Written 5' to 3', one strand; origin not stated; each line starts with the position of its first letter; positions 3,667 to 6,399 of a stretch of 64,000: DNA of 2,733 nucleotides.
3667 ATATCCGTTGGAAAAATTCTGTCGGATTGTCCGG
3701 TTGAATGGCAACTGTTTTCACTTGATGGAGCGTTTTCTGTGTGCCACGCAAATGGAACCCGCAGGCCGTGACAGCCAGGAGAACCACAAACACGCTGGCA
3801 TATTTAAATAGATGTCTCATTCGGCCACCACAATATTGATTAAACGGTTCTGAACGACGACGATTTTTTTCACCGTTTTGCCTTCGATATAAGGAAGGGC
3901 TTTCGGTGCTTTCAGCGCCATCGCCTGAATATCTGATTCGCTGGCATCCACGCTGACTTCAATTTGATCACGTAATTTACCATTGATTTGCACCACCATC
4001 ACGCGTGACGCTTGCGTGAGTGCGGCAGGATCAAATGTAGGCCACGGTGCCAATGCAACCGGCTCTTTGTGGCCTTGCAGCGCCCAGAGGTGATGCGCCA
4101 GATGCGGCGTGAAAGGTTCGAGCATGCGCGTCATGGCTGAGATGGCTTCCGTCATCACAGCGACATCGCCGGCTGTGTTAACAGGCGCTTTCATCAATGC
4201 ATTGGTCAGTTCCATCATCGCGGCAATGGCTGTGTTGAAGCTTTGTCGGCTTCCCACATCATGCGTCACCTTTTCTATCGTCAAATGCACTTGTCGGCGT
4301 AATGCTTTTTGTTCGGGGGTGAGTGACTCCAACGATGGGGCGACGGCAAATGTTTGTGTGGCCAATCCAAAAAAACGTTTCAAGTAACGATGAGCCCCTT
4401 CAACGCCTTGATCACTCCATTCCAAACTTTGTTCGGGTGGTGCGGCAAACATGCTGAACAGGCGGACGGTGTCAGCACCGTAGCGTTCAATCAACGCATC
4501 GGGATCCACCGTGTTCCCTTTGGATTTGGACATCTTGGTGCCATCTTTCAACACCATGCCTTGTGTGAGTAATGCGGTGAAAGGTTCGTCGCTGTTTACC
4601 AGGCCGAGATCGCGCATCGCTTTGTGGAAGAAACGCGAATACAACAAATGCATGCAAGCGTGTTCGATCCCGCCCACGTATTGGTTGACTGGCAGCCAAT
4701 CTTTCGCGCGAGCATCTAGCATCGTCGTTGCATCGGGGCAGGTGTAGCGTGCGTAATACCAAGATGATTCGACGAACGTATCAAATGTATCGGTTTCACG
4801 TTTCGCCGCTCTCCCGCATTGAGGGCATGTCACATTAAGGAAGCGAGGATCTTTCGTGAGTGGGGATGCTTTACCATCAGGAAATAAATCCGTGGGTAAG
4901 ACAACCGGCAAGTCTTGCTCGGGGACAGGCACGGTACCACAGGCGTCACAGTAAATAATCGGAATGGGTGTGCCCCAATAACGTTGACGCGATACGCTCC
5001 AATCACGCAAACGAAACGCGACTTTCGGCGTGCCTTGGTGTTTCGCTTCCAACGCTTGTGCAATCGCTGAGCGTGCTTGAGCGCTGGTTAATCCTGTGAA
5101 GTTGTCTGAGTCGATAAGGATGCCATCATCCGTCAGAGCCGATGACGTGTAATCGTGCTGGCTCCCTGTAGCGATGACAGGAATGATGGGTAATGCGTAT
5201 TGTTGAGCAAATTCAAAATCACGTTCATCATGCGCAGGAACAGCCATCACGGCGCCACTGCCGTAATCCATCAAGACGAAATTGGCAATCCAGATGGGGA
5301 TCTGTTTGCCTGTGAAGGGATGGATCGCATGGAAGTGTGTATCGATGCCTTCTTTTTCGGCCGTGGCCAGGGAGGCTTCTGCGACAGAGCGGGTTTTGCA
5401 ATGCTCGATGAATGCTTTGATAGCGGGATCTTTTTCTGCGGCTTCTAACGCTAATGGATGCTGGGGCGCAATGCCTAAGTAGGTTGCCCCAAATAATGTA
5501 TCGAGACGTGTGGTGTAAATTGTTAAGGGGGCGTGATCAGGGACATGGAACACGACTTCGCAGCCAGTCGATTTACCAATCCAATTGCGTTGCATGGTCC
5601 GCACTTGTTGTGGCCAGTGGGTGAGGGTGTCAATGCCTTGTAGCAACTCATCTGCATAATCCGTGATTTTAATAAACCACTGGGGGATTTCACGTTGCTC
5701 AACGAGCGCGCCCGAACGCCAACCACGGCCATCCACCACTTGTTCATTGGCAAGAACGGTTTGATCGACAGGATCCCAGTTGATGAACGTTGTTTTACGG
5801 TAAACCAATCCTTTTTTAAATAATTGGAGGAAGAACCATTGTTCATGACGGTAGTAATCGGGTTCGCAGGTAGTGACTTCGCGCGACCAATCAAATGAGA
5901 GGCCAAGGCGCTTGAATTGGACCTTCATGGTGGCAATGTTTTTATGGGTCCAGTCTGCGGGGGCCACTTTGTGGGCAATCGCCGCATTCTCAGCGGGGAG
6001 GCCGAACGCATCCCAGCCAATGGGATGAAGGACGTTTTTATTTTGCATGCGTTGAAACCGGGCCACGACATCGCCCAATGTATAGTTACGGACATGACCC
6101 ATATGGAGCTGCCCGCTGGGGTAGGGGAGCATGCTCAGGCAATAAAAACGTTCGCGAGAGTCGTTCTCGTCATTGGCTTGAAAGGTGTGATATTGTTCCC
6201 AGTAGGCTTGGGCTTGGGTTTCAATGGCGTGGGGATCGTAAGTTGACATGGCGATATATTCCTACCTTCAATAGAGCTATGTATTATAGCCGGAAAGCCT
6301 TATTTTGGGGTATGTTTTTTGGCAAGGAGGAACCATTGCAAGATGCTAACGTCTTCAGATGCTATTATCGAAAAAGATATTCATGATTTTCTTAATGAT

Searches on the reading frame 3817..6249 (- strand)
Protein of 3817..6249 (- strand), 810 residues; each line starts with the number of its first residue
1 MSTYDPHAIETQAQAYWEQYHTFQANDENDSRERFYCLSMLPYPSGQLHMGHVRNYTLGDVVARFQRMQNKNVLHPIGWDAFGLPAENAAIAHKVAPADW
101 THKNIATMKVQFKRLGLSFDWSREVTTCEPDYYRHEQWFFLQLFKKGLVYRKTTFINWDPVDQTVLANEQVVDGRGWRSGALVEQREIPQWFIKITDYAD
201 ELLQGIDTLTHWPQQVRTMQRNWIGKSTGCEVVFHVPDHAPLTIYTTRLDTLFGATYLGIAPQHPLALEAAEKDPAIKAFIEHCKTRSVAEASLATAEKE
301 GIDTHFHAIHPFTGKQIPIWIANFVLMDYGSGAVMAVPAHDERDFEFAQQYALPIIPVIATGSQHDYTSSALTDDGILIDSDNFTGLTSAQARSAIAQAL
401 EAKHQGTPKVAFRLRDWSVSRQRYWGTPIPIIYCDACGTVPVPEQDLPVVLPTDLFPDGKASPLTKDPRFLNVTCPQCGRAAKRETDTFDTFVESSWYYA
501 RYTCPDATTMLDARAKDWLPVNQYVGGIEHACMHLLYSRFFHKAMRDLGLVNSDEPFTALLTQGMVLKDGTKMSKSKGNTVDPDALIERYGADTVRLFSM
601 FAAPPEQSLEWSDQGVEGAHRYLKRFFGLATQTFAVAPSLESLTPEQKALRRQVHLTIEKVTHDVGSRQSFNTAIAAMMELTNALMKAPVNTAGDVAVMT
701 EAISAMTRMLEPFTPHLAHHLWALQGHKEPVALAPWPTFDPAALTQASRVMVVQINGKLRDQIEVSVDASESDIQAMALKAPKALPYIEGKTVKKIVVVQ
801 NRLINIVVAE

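Call 51: search_protein_families(library=ncbifam, proteins=[window:3817-6249:-], max_evalue=1e-10)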
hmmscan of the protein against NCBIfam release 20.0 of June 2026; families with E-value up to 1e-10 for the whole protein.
window:3817-6249:- (810 aa): 15 families
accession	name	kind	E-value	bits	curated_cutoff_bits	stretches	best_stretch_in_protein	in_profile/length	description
TIGR00396.1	leuS_bact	equivalog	0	1088.1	548.4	2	4-568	1-569/843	leucine--tRNA ligase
TIGR00422.1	valS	equivalog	5.9e-89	299.2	612.1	3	2-171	3-187/863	valine--tRNA ligase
NF009687.0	PRK13208.1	equivalog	7e-83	279.2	738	2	3-171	9-189/801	valine--tRNA ligase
NF008957.0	PRK12300.1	subfamily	8.8e-78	262.2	677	2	518-752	577-806/946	leucine--tRNA ligase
NF004349.1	PRK05729.1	equivalog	1.2e-75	255.4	704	3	414-748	391-707/860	valine--tRNA ligase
TIGR00392.1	ileS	equivalog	9.3e-71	239.1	621.4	2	414-651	460-689/861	isoleucine--tRNA ligase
TIGR00395.1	leuS_arch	equivalog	1.1e-61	209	648.5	3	517-752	570-803/938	leucine--tRNA ligase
NF000540.1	alt_ValS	exception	6.7e-43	146.7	900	2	8-89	8-89/827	valine--tRNA ligase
NF011492.0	PRK14900.1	equivalog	8.1e-41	139.8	1783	2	3-171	12-197/1044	valine--tRNA ligase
TIGR00398.1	metG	equivalog_domain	1.1e-35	123.4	336.35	2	39-171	5-135/530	methionine--tRNA ligase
NF001100.0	PRK00133.1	equivalog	7.3e-29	100.8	587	1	38-168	10-138/676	methionine--tRNA ligase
NF008900.0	PRK12267.1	equivalog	4.6e-27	94.8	598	1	32-207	3-177/648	methionine--tRNA ligase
NF000258.1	MupB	exception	7.1e-23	80.4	1900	1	414-599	438-614/1033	mupirocin-resistant isoleucine--tRNA ligase MupB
NF040702.1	ileS_w_GNAT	exception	6.2e-22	77.1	1999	0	415-598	637-806/1100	isoleucine--tRNA ligase, N-acetyltransferase domain-containing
NF000257.1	MupA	exception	2.1e-21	75.4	1900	1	414-603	434-616/1024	mupirocin-resistant isoleucine--tRNA ligase MupA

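Call 53: find_related_loci(query=window:3817-6249:-, collection=genome_contigs, flank=200)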
Query window:3817-6249:- (810 aa) in genome_contigs; peptide patterns used: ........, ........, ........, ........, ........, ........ (x = any residue, [..] = any of these).
600 stretches matched a pattern (row limit reached: there are more); 592 encode a relative of the query (tblastn E <= 1e-3); the best 80 are kept; 80 distinct loci.
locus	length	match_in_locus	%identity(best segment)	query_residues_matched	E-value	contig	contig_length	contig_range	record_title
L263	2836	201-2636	61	3-807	0e+0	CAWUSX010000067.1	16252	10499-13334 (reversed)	MAG: uncultured Gammaproteobacteria bacterium isolate HER19_SLT_250_bin_4_1 genome assembly, contig: HER19_SLT_250_bin_4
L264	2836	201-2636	60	4-809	0e+0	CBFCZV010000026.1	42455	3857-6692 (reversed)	MAG TPA_asm: uncultured Gammaproteobacteria bacterium isolate SRR26215676_concoct_189 genome assembly, contig: ERZ250734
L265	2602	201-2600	60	4-798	0e+0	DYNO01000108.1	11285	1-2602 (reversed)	MAG TPA_asm: Thiomargarita sp. isolate SulCav_FS08_3_2_43_2644 SulCav_FS08_3_2843_length_11285_cov_1521_765450, whole ge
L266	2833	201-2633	59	4-809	0e+0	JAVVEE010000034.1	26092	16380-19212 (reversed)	MAG: Gammaproteobacteria bacterium isolate TamC13-13 NODE_34_length_26092_cov_9.444244, whole genome shotgun sequence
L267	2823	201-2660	59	4-809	0e+0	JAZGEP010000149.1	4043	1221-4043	MAG: Methylococcales bacterium isolate SCS4bin.24 SCS4bin.24_149, whole genome shotgun sequence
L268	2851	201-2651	58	4-810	0e+0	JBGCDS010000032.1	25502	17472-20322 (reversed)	MAG: Gammaproteobacteria bacterium isolate SGMAG-67 contig32, whole genome shotgun sequence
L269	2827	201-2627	60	4-807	0e+0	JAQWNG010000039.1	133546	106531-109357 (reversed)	MAG: Halioglobus sp. isolate cluster2_bin.173 k141_3073403, whole genome shotgun sequence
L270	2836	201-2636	59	4-808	0e+0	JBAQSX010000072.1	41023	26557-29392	MAG: Methylococcaceae bacterium isolate MFD12014_ilm_asm_bin15 k127_154546, whole genome shotgun sequence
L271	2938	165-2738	57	1-809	0e+0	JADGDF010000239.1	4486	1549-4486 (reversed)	MAG: Thiotrichaceae bacterium isolate BB3 NODE_21243_length_4486_cov_624.410303, whole genome shotgun sequence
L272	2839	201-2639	59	3-808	0e+0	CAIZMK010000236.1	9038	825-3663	MAG: uncultured Methylococcaceae bacterium isolate A-1_bin-241 genome assembly, contig: bin-241:236/295, whole genome sh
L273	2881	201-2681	60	2-808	0e+0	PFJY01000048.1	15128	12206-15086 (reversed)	MAG: Hydrogenophilales bacterium CG_4_10_14_3_um_filter_58_23 CG_4_10_14_3_um_filter_scaffold_2530_c, whole genome shotg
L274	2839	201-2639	58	2-809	0e+0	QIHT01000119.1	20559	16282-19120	MAG: Gammaproteobacteria bacterium isolate SZUA-116 Ga0063293_10003569, whole genome shotgun sequence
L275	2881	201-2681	60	2-808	0e+0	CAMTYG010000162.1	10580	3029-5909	MAG: uncultured Sulfuricella sp. isolate G04_MAG_00040 genome assembly, contig: G04_MAG_00040_000000000016, whole genome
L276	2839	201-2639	57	4-809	0e+0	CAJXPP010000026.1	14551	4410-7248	MAG TPA_asm: uncultured Gammaproteobacteria bacterium isolate SRR3933271_bin.2_MetaBAT_v2.12.1_MAG genome assembly, cont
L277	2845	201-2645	58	2-809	0e+0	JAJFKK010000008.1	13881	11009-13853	MAG: Gammaproteobacteria bacterium isolate OFTM102 OFTM102_7, whole genome shotgun sequence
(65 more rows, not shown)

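Call 92: find_homologous_proteins(query=window:3817-6249:-, max_evalue=1e-100)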
Query window:3817-6249:- (810 aa): 8000 proteins with E <= 1e-100 among 8000 candidates; the best 120 are listed.
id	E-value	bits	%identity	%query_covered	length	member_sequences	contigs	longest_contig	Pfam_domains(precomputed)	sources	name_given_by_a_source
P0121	0.0e+0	1717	89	100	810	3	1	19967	PF09334.18,PF01406.26,PF08264.20,PF13603.13,PF00133.29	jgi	jgi:leucyl-tRNA synthetase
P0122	0.0e+0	1599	83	100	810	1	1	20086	PF09334.18,PF08264.20,PF13603.13,PF00133.29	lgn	-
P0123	0.0e+0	1556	80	100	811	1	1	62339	PF09334.18,PF08264.20,PF13603.13,PF00133.29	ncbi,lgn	-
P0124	0.0e+0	1512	80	100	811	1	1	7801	PF09334.18,PF01406.26,PF08264.20,PF13603.13,PF00133.29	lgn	-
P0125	0.0e+0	1210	63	99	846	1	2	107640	PF09334.18,PF08264.20,PF13603.13,PF00133.29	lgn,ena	-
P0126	0.0e+0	1208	65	100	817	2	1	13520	PF09334.18,PF01406.26,PF08264.20,PF13603.13,PF01921.25,PF00133.29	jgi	jgi:leucyl-tRNA synthetase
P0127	0.0e+0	1207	64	99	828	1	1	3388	PF09334.18,PF01406.26,PF08264.20,PF13603.13,PF00133.29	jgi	jgi:leucyl-tRNA synthetase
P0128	0.0e+0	1201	64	100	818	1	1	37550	PF09334.18,PF01406.26,PF08264.20,PF13603.13,PF01921.25,PF00133.29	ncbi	-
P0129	0.0e+0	1193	64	99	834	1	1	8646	PF09334.18,PF08264.20,PF13603.13,PF00133.29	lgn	-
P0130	0.0e+0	1192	61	99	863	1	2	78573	PF09334.18,PF08264.20,PF13603.13,PF00133.29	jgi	jgi:leucyl-tRNA synthetase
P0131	0.0e+0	1191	64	100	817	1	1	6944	PF09334.18,PF01406.26,PF08264.20,PF13603.13,PF01921.25,PF00133.29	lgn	-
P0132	0.0e+0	1186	63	100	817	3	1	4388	PF09334.18,PF01406.26,PF08264.20,PF13603.13,PF01921.25,PF00133.29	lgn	-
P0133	0.0e+0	1172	64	100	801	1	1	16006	PF09334.18,PF01406.26,PF08264.20,PF13603.13,PF01921.25,PF00133.29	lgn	-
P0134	0.0e+0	1165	62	100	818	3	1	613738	PF09334.18,PF01406.26,PF08264.20,PF13603.13,PF00133.29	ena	-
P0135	0.0e+0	1161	61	100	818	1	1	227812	PF09334.18,PF01406.26,PF08264.20,PF13603.13,PF00133.29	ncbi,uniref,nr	ncbi:leucine--tRNA ligase [Alkalilimnicola ehrlichii]|uniref:leucine--tRNA ligase n=2 Tax=Alkalilimn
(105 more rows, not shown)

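Call 93: find_encoding_contigs(protein=P0123, flank=1000, max_places=3)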
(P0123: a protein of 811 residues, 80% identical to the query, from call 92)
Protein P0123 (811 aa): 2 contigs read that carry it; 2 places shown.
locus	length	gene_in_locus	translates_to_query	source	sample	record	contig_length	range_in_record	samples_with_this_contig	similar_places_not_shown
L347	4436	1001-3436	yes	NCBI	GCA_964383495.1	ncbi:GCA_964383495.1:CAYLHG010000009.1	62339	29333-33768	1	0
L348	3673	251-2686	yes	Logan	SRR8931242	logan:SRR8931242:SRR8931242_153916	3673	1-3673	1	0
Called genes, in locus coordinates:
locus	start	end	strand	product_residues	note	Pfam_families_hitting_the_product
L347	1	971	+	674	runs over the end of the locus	PF02897:Peptidase_S9_N, PF00326:Peptidase_S9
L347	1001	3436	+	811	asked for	PF00133:tRNA-synt_1, PF09334:tRNA-synt_1g, PF13603:tRNA-synt_1_2, PF00133:tRNA-synt_1, PF09334:tRNA-synt_1g (weak), PF08264:Anticodon_1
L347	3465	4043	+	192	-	PF04390:LptE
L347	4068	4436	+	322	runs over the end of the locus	PF21694:DNA_pol3_delta_C (faint)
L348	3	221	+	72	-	?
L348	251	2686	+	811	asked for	PF00133:tRNA-synt_1, PF09334:tRNA-synt_1g, PF13603:tRNA-synt_1_2, PF00133:tRNA-synt_1, PF09334:tRNA-synt_1g (weak), PF08264:Anticodon_1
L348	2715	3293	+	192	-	PF04390:LptE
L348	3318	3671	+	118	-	?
